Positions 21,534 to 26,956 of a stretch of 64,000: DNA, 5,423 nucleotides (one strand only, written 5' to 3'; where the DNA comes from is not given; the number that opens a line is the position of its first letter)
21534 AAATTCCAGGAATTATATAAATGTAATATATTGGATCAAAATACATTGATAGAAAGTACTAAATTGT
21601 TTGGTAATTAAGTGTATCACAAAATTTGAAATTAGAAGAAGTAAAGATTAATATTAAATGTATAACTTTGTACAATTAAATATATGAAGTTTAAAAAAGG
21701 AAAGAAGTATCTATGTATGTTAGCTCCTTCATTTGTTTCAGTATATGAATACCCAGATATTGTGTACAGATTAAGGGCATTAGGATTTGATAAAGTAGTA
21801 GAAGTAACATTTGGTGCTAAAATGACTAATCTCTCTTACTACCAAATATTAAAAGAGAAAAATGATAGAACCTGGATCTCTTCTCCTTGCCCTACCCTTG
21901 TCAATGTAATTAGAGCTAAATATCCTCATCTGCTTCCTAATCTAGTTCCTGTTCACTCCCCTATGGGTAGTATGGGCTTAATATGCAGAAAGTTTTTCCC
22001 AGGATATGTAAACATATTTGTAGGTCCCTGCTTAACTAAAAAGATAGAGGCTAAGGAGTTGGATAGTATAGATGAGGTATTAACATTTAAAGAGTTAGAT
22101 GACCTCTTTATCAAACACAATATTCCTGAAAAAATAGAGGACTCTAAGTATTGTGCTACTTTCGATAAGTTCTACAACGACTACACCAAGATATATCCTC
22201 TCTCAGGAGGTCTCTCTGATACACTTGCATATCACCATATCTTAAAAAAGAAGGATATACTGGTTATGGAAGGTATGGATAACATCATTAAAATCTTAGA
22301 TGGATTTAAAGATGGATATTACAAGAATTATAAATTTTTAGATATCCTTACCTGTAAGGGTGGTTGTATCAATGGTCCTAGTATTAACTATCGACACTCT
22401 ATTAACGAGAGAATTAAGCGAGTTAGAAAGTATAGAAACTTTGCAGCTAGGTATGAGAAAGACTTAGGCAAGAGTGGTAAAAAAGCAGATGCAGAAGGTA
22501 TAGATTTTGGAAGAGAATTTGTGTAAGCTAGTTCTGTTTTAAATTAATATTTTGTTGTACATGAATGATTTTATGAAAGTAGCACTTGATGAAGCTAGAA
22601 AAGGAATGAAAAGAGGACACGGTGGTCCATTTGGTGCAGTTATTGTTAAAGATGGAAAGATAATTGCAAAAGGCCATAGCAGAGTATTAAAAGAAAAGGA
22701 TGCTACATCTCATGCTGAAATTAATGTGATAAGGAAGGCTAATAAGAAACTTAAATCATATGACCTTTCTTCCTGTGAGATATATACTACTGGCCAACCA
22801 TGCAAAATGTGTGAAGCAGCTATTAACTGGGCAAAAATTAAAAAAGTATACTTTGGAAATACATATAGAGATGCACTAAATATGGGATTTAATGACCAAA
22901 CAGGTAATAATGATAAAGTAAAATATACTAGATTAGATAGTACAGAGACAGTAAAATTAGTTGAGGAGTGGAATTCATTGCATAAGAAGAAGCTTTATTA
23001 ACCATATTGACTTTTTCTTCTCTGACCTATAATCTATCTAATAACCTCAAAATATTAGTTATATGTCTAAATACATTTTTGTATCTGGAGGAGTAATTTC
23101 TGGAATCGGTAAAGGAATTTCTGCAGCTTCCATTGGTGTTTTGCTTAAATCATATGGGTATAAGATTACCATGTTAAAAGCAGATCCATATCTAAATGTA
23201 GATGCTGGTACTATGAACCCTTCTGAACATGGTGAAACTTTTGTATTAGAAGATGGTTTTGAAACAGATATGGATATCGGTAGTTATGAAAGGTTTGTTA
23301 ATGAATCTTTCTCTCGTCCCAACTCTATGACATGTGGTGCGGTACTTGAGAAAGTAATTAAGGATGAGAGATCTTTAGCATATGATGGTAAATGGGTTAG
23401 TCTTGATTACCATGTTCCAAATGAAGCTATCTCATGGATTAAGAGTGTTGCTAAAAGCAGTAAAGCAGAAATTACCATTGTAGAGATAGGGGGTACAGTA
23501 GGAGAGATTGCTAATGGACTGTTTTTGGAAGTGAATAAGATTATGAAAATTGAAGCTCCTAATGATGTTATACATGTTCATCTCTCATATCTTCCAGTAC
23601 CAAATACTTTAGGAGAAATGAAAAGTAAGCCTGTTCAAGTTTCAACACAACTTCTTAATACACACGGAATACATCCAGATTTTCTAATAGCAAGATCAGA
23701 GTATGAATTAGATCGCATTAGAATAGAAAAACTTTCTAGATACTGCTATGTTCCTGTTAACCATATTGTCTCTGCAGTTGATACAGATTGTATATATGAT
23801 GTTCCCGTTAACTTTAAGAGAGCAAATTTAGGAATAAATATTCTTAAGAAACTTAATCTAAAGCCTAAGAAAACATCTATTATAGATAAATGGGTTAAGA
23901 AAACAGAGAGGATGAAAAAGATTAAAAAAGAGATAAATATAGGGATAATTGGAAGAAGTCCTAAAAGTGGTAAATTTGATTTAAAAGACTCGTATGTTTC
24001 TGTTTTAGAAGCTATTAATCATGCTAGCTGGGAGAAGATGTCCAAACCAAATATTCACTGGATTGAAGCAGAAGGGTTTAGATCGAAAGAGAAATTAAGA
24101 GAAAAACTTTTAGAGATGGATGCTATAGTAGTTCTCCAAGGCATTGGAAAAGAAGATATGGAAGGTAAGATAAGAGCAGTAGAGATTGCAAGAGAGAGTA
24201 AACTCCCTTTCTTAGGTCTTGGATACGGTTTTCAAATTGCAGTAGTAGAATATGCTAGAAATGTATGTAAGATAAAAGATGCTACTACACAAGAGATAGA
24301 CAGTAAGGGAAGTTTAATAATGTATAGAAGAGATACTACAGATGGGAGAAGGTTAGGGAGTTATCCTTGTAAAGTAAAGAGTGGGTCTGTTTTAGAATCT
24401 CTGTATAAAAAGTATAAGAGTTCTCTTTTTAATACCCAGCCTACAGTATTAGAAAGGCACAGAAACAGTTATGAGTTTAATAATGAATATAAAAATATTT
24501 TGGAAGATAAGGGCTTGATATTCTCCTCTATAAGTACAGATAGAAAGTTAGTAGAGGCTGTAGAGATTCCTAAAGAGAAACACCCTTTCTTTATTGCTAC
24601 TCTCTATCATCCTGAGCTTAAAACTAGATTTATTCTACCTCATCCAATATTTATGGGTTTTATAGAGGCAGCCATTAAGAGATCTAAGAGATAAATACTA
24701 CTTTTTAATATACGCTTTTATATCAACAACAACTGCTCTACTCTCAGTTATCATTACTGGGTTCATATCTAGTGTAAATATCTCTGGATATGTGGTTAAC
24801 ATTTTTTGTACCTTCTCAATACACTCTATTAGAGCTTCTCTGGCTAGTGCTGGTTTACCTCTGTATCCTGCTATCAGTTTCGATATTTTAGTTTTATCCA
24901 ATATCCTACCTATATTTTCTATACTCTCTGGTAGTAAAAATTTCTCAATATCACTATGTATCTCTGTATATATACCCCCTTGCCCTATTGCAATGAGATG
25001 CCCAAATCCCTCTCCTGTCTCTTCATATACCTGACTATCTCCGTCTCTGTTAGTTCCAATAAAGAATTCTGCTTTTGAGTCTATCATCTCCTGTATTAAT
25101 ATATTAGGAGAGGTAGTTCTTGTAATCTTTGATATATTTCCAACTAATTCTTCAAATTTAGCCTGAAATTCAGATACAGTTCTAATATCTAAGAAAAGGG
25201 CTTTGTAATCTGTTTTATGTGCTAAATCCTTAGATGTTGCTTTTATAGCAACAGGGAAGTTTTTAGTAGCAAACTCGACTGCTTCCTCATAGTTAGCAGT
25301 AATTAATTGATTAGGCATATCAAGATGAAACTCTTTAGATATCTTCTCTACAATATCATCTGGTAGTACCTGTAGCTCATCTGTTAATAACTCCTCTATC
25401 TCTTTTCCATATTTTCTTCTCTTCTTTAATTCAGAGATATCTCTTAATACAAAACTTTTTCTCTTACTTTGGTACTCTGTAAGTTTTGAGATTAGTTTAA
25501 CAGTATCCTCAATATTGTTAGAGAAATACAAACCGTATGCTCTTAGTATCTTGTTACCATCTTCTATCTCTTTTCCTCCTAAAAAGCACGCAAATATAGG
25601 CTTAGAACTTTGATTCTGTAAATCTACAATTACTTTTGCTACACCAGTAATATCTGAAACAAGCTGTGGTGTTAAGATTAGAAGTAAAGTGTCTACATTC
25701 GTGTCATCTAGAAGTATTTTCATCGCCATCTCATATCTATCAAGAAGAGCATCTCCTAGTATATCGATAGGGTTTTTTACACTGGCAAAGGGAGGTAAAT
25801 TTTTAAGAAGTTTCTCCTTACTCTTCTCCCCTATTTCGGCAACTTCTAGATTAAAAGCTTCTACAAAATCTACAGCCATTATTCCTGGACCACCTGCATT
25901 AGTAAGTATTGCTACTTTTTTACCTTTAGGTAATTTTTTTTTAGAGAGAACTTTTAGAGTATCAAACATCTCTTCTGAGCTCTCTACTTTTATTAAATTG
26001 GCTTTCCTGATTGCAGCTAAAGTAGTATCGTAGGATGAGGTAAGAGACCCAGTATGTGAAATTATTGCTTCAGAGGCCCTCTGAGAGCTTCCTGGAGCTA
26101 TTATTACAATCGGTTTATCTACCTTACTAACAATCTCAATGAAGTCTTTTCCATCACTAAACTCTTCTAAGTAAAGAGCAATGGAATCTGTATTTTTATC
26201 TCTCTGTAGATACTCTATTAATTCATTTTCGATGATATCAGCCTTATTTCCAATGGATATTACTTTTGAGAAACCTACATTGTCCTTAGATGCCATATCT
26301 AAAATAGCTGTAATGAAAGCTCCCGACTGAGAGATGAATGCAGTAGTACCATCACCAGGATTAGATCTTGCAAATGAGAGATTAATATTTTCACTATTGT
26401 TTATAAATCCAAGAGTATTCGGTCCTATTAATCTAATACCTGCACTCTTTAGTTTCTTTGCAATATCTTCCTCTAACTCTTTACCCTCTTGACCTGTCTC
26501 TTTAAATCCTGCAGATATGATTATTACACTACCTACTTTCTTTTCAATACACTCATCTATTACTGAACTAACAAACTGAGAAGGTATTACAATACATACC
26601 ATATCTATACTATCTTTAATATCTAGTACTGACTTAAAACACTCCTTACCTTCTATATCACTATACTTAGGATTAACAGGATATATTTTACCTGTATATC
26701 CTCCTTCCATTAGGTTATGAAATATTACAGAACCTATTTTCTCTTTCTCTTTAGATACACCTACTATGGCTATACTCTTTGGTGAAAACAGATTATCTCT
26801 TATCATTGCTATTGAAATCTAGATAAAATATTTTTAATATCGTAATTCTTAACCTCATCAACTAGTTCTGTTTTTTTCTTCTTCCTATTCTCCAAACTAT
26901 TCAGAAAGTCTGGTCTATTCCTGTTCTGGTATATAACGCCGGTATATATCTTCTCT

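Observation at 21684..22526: H-cluster-domain-only [FeFe]-hydrogenase-like protein lacking the proton-relay cysteine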

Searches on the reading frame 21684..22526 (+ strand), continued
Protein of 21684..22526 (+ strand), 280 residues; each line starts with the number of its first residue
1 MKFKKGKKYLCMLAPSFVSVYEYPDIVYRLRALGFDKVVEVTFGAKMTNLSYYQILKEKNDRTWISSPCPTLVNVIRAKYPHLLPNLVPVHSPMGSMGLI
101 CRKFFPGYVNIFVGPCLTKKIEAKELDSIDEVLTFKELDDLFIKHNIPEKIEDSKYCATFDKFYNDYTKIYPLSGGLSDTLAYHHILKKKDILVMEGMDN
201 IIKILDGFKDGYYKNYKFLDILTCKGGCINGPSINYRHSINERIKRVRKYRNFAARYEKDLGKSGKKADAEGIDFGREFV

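Call 84: find_encoding_contigs(protein=P0289, flank=6000, max_places=3)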
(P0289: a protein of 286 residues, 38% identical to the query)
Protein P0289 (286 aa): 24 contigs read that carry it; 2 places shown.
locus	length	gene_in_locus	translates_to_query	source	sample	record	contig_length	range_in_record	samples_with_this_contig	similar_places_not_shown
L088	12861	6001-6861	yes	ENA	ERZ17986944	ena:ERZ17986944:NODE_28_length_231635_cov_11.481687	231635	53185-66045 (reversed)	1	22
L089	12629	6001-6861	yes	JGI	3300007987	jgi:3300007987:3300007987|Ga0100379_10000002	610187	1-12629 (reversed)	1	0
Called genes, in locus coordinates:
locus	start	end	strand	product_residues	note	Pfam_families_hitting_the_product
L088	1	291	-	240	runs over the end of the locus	PF10584:Proteasome_A_N, PF00227:Proteasome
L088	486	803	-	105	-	-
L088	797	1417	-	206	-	-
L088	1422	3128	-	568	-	PF03485:Arg_tRNA_synt_N (weak), PF00750:tRNA-synt_1d, PF05746:DALR_1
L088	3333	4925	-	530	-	PF13098:Thioredoxin_2 (faint), PF13462:Thioredoxin_4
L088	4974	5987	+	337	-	PF04055:Radical_SAM, PF08608:Wyosine_form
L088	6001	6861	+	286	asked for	PF02906:Fe_hyd_lg_C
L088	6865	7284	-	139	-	PF01592:NifU_N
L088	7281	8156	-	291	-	PF01458:SUFBD_core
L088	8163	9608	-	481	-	PF19295:SufBD_N, PF01458:SUFBD_core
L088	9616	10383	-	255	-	PF02463:SMC_N (weak), PF00005:ABC_tran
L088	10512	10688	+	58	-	PF13396:PLDc_N (faint)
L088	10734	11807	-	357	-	PF00633:HHH (faint), PF14520:HHH_5, PF00154:RecA_N, PF08423:Rad51, PF13481:AAA_25 (faint), PF06745:ATPase (weak)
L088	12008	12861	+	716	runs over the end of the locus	PF01326:PPDK_N, PF00391:PEP-utilizers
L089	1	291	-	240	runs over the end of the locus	PF10584:Proteasome_A_N, PF00227:Proteasome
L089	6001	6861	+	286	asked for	PF02906:Fe_hyd_lg_C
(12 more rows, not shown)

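Call 93: search_protein_families(library=ncbifam, proteins=[L072:19887-20801:+, L088:4974-5987:+], max_evalue=0.00001)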
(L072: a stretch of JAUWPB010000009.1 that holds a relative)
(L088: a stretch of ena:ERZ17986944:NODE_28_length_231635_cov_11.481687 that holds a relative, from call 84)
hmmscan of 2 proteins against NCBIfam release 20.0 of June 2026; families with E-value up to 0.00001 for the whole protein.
L072:19887-20801:+ (305 aa): 61 families (the best 25 are shown)
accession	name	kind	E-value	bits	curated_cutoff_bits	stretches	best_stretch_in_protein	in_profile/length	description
TIGR04054.1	rSAM_NirJ1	equivalog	1.4e-26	93.1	650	1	52-216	34-194/387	putative heme d1 biosynthesis radical SAM protein NirJ1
TIGR04546.1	rSAM_ahbC_deAc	equivalog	2.8e-25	88.9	650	1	59-216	44-197/390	12,18-didecarboxysiroheme deacetylase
TIGR04347.1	pseudo_SAM_Halo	equivalog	1e-23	84.3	525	1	60-228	44-208/390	TIGR04347 family pseudo-SAM/SPASM protein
TIGR02668.1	moaA_archaeal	equivalog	8.8e-23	80.7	325.25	1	56-219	12-173/303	GTP 3',8-cyclase MoaA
TIGR04051.1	rSAM_NirJ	equivalog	1.8e-22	79.8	515.45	1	61-221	9-165/354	heme d1 biosynthesis radical SAM protein NirJ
NF050035.1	rSAM_WgK_link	exception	3.7e-22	78.8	650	1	58-270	13-224/367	radical SAM/SPASM peptide maturase WgkB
TIGR04053.2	TIGR04053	equivalog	1.1e-20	74.2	395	1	60-235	14-189/366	TIGR04053 family radical SAM/SPASM domain-containing protein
NF001199.0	PRK00164.2-1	equivalog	5e-20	71.8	231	1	56-216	14-172/308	GTP 3',8-cyclase MoaA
NF047865.1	rSAM_PapB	equivalog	9.4e-20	71.1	340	1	60-267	9-223/330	PapB family radical SAM/SPASM ranthipeptide maturase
TIGR04250.1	SCM_rSAM_ScmE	equivalog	5.4e-19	68.3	400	1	57-218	6-164/358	SynChlorMet cassette radical SAM/SPASM protein ScmE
TIGR04251.1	SCM_rSAM_ScmF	equivalog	7.1e-19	68.4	400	1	63-216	13-166/353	SynChlorMet cassette radical SAM/SPASM protein ScmF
TIGR04545.1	rSAM_ahbD_hemeb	equivalog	7.7e-19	68.3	500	1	59-218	5-161/339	heme b synthase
TIGR04055.1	rSAM_NirJ2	equivalog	1.9e-18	67.1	500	1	62-216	8-158/326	putative heme d1 biosynthesis radical SAM protein NirJ2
TIGR02666.1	moaA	equivalog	5e-18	65.2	284.05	1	58-210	14-169/336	GTP 3',8-cyclase MoaA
NF045574.1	sacti_mat_StsB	exception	4.2e-17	62.1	625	1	63-215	105-252/466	StsB family radical SAM/SPASM domain sactipeptide maturase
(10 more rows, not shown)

L088:4974-5987:+ (337 aa): 4 families
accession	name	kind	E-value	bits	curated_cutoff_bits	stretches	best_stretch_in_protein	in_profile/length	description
TIGR03972.1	rSAM_TYW1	equivalog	3.7e-106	354.6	317.95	1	24-326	3-297/297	4-demethylwyosine synthase TYW1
NF038283.1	viperin_w_prok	equivalog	1.9e-09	37.1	180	1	78-232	11-144/281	viperin family antiviral radical SAM protein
TIGR04317.1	W_rSAM_matur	equivalog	7.8e-08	31.8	380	0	143-277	53-185/349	tungsten cofactor oxidoreductase radical SAM maturase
TIGR04321.1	spiroSPASM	subfamily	8.9e-07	27.9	250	1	139-269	279-411/510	spiro-SPASM protein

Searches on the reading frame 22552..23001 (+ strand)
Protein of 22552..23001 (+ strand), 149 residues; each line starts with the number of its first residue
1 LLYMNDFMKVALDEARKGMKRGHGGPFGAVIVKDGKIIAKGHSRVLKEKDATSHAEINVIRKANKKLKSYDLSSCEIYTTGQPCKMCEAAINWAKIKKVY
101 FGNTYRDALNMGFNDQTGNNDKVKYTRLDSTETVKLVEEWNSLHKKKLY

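Call 57: search_protein_families(library=ncbifam, proteins=[window:22552-23001:+], max_evalue=0.00001)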
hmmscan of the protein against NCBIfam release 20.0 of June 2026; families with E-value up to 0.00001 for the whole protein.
window:22552-23001:+ (149 aa): 4 families
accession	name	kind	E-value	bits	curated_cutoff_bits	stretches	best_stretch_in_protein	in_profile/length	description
NF008113.2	PRK10860.1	equivalog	2.8e-20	72.8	150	1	7-104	10-106/165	tRNA adenosine(34) deaminase TadA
TIGR00326.1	eubact_ribD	equivalog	5.6e-10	38.9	156.35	1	8-85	1-70/343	bifunctional diaminohydroxyphosphoribosylaminopyrimidine deaminase/5-amino-6-(5-phosphoribosylamino)uracil reductase RibD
TIGR02571.1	ComEB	equivalog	5.9e-08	32.8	219.45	1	34-108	49-121/151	ComE operon protein 2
NF041025.1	antiphage_deaminase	equivalog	6.5e-06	25.3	400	0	54-116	339-400/437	anti-phage dCTP deaminase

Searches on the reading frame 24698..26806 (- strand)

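Call 57: search_protein_families(library=ncbifam, proteins=[window:24698-26806:-], max_evalue=0.00001)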
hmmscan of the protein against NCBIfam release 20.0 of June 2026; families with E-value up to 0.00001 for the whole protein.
window:24698-26806:- (702 aa): 6 families
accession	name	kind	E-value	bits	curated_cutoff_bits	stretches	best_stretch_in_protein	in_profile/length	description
TIGR02717.1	AcCoA-syn-alpha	equivalog_domain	9.9e-153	509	567.15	1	5-446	3-447/447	acetate--CoA ligase alpha subunit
NF045493.1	HydDutCoALig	equivalog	1.7e-130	436.8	1300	1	5-696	5-694/698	4-hydroxybutyrate--CoA ligase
NF045494.1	AcCoALig_Archglob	equivalog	7.9e-122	407.9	1200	2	5-446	220-663/665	acetate--CoA ligase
NF045492.1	HydPropCoALig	equivalog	1e-113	381.1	1300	2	4-445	249-696/700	3-hydroxypropionate--CoA ligase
NF004230.0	PRK05678.1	equivalog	9.6e-11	41.4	336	1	50-263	47-259/291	succinate--CoA ligase subunit alpha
TIGR01019.1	sucCoAalpha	subfamily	6.5e-10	38.9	353.2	1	53-262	48-256/286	succinate--CoA ligase subunit alpha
